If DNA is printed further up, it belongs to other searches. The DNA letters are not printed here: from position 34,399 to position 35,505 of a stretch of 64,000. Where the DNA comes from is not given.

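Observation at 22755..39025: A ~16-kb cluster combining CDP-alcohol transferases, cytidylyltransferase-like enzymes, glycosyltransferases, a flippase and a sphingoid-base synthase-like enzyme: candidate pathway for an unusual polar (glyco)lipid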

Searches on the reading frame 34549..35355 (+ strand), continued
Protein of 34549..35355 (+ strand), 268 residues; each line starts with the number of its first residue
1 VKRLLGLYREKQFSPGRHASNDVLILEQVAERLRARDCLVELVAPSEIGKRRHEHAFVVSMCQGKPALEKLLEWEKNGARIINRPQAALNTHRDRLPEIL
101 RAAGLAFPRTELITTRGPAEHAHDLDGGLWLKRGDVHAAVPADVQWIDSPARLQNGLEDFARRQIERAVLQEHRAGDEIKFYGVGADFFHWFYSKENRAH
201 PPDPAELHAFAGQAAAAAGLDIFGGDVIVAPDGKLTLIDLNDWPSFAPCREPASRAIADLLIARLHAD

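Call 40: find_related_loci(query=A1, collection=genome_contigs, flank=10000)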
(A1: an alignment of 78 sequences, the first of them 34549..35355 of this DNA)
Query A1 (268 aa) in genome_contigs; peptide patterns used: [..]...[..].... (x = any residue, [..] = any of these).
600 stretches matched a pattern (row limit reached: there are more); 596 encode a relative of the query (tblastn E <= 1e-3); the best 80 are kept; 80 distinct loci.
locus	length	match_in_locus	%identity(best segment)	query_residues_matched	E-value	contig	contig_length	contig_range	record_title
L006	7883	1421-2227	62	1-267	1e-111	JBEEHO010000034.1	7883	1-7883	MAG: Verrucomicrobiota bacterium isolate BP_760 scaffold_4012343, whole genome shotgun sequence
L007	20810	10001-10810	62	1-268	7e-109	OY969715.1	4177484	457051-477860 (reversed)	MAG: uncultured Verrucomicrobiae bacterium isolate MFD01916.bin.1.1 genome assembly, chromosome: 1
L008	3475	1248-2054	64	1-267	8e-111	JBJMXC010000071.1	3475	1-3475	MAG: Chthoniobacterales bacterium isolate H1_18_all_fractions_metab_conc_22_59_8 k255_2379254, whole genome shotgun sequ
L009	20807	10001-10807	62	1-267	3e-108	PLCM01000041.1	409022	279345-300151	MAG: Spartobacteria bacterium isolate palsa_1414 73.20111000_P3D.6_contig_101, whole genome shotgun sequence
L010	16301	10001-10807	58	1-267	6e-101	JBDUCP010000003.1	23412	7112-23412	MAG: Verrucomicrobiota bacterium isolate cluster4_bin.5 NODE_3574_length_23412_cov_8.263518, whole genome shotgun sequen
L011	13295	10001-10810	60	1-268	1e-98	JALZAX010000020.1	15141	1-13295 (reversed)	MAG: Verrucomicrobiota bacterium isolate KAP bin102 SD1490_NODE_1217_length_15141_cov_2.450713, whole genome shotgun seq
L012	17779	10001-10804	57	1-267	2e-93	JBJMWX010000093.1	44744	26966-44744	MAG: Chthoniobacterales bacterium isolate H3_16_all_fractions_metab_conc_77_60_0 k255_5983226, whole genome shotgun sequ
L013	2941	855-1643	57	1-262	1e-95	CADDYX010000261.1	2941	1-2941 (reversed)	Verrucomicrobia bacterium isolate 9 genome assembly, contig: NODE_30878_length_2941_cov_1.463753, whole genome shotgun s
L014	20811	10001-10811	60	1-268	3e-91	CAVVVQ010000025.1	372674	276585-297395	MAG: uncultured Verrucomicrobiae bacterium isolate MFD03975.bin.2.72 genome assembly, contig: contig_53906, whole genome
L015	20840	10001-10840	53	3-267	5e-89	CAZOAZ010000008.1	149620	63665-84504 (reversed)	MAG TPA_asm: uncultured Bifidobacterium sp. isolate SRP237561_co1_82 genome assembly, contig: NODE_114_length_149620_cov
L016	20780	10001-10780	57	1-259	2e-82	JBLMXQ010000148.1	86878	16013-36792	MAG: Betaproteobacteria bacterium isolate MAG252 PRJNA957066_bin33_renamed_147, whole genome shotgun sequence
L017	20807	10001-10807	64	1-267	1e-108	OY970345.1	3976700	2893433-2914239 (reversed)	MAG: uncultured Verrucomicrobiae bacterium isolate MFD04212.bin.2.122 genome assembly, chromosome: 1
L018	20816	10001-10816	47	1-267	8e-71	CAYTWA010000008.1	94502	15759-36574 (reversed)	MAG TPA_asm: uncultured Elusimicrobia sp. isolate SRP150892_co2_137 genome assembly, contig: NODE_195_length_94502_cov_1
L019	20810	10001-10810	61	1-268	3e-108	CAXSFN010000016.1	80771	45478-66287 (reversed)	MAG: uncultured Chthoniobacterales bacterium isolate private_X4_metawrap_bin.1 genome assembly, contig: private_X4_metaw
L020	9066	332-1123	45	4-261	2e-64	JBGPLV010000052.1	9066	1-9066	MAG: Elusimicrobiota bacterium isolate OBJ_0618_7090110_253 k141_10800512_length_9066_cov_10.0000, whole genome shotgun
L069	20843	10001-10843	36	3-265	9e-50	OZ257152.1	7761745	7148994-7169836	MAG: Dyadobacter sp. isolate e416601d-a430-49ba-b541-7d06a6a814a1 genome assembly, chromosome: 1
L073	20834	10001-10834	35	3-262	1e-49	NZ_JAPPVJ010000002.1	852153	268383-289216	Sphingobacterium sp. UT-1RO-CII-1 Seq2, whole genome shotgun sequence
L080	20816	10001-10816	35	3-258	7e-49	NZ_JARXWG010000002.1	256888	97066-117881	Parabacteroides sp. PF5-9 Ga0505165_02, whole genome shotgun sequence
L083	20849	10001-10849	35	4-268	8e-49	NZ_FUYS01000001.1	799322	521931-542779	Parapedobacter luteus strain DSM 22899, whole genome shotgun sequence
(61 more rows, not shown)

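Call 44: search_protein_families(library=pfam, proteins=[L080:7875-9191:+, L073:7858-9186:+, L083:4139-5140:+, L083:5131-6501:+, L083:6658-9240:+, L083:11824-12861:+, L083:13572-14468:+, L083:14475-15032:+, L083:15037-15675:+, L083:15635-16627:+], max_evalue=0.001)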
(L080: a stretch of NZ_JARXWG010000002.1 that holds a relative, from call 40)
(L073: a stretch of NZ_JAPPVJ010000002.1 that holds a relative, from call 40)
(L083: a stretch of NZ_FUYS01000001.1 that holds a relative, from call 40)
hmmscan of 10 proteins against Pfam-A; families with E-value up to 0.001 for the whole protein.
L080:7875-9191:+ (438 aa): 2 families
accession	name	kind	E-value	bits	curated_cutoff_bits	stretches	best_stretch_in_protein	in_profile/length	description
PF07994.18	NAD_binding_5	-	4.7e-112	375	25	1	18-426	1-321/321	Myo-inositol-1-phosphate synthase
PF01658.22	Inos-1-P_synth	-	6.1e-33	113.7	27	1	254-366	1-107/107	Myo-inositol-1-phosphate synthase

L073:7858-9186:+ (442 aa): 2 families
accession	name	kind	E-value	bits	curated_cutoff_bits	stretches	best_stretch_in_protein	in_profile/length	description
PF07994.18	NAD_binding_5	-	1.1e-105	354.1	25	1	12-418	1-321/321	Myo-inositol-1-phosphate synthase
PF01658.22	Inos-1-P_synth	-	7.2e-33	113.4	27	1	246-358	1-107/107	Myo-inositol-1-phosphate synthase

L083:4139-5140:+ (333 aa): 7 families
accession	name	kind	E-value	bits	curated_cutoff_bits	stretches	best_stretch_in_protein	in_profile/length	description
PF01370.27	Epimerase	-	1.4e-27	97.2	20.9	1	5-231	1-239/240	NAD dependent epimerase/dehydratase family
PF04321.23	RmlD_sub_bind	-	3.9e-18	66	27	1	4-245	2-226/287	RmlD substrate binding domain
PF01073.25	3Beta_HSD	-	2.2e-17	63.4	22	1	6-217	1-229/280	3-beta hydroxysteroid dehydrogenase/isomerase family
PF16363.11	GDP_Man_Dehyd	-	3.8e-10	40.2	27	1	6-323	1-332/332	GDP-mannose 4,6 dehydratase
PF07993.18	NAD_binding_4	-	4.1e-10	39.7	20.1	1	66-175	86-211/258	Male sterility protein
PF13460.12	NAD_binding_10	-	2.2e-08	34.6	27.2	1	9-173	1-148/184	NAD(P)H-binding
PF05368.20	NmrA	-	4.2e-07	30.3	27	1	2-114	2-104/298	NmrA-like family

L083:5131-6501:+ (456 aa): 2 families
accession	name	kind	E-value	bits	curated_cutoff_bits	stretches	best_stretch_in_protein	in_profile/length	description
PF07994.18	NAD_binding_5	-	1e-100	337.8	25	1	24-432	1-321/321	Myo-inositol-1-phosphate synthase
PF01658.22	Inos-1-P_synth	-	3.5e-33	114.4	27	1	260-372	1-107/107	Myo-inositol-1-phosphate synthase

L083:6658-9240:+ (860 aa): 2 families
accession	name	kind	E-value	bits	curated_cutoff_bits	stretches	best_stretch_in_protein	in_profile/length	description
PF18939.6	DUF5686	-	3.7e-53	181.4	39.2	1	139-780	2-654/669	Family of unknown function (DUF5686)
PF13715.12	CarbopepD_reg_2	-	1.5e-17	63.8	32.2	1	35-121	1-88/88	CarboxypepD_reg-like domain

L083:11824-12861:+ (345 aa): 1 family
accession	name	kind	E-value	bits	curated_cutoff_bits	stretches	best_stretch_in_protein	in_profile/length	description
PF03706.18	LPG_synthase_TM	-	4.8e-22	79.2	33.4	1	11-315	5-297/302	Lysylphosphatidylglycerol synthase TM region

L083:13572-14468:+ (298 aa): 1 family
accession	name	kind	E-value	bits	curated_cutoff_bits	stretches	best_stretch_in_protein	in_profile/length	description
PF00294.29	PfkB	-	1.5e-28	100.5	25.8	1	163-278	175-295/302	pfkB family carbohydrate kinase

L083:14475-15032:+ (185 aa): 1 family
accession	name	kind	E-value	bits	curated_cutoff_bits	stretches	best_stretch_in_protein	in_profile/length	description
PF16117.10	DUF4833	-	2.6e-44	151.2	23.1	1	47-179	1-134/138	Domain of unknown function (DUF4833)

L083:15037-15675:+ (212 aa): 1 family
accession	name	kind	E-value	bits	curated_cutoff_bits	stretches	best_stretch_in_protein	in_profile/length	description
PF04116.19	FA_hydroxylase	-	1.7e-20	74.2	31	1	63-202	1-132/132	Fatty acid hydroxylase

L083:15635-16627:+ (330 aa): 2 families
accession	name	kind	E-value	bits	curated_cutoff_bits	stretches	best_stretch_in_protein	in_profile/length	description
PF12833.13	HTH_18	-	4.3e-18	65.8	33.6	1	243-321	1-79/80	Helix-turn-helix domain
PF00165.29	HTH_AraC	-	5.3e-06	26.9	26.6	1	284-320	6-41/42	Bacterial regulatory helix-turn-helix proteins, AraC family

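Call 65: predict_structure(alignment_id=A2)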
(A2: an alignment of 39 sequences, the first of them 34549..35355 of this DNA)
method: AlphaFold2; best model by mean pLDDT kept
length: 268 residues; sequences in the alignment: 39
mean_pLDDT: 83.6   pTM: 0.82
mean pLDDT of the five models: 83.6, 82.5, 75.3, 69.5, 56.0
residues with pLDDT >= 90: 84; 70-90: 146; 50-70: 38; < 50: 0
segments of 3 or more residues with pLDDT < 50: none
pLDDT, mean of each block of 10 residues (from residue 1): 83 62 87 93 82 82 83 90 90 90 92 80 71 73 81 91 90 84 88 66 85 94 88 87 72 91 83
secondary structure, 60 per line:
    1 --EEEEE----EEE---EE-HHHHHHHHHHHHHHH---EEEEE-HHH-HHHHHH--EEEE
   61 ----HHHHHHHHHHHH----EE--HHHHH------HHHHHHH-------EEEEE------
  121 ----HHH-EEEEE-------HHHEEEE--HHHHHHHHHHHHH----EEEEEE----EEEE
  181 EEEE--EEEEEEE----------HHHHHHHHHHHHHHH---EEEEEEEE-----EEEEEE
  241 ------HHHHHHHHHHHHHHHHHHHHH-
elements in order: E3-7 E12-14 H21-35 E39-43 H49-54 E57-60 H65-76 H85-89 H96-102 E110-114 E129-133 E144-147 H150-162 E167-172 E177-184 E187-193 H204-218 E222-229 E235-240 H247-267
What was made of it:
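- Checked: Its fold is confirmed by an AlphaFold model (pLDDT 83.6, call 65).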
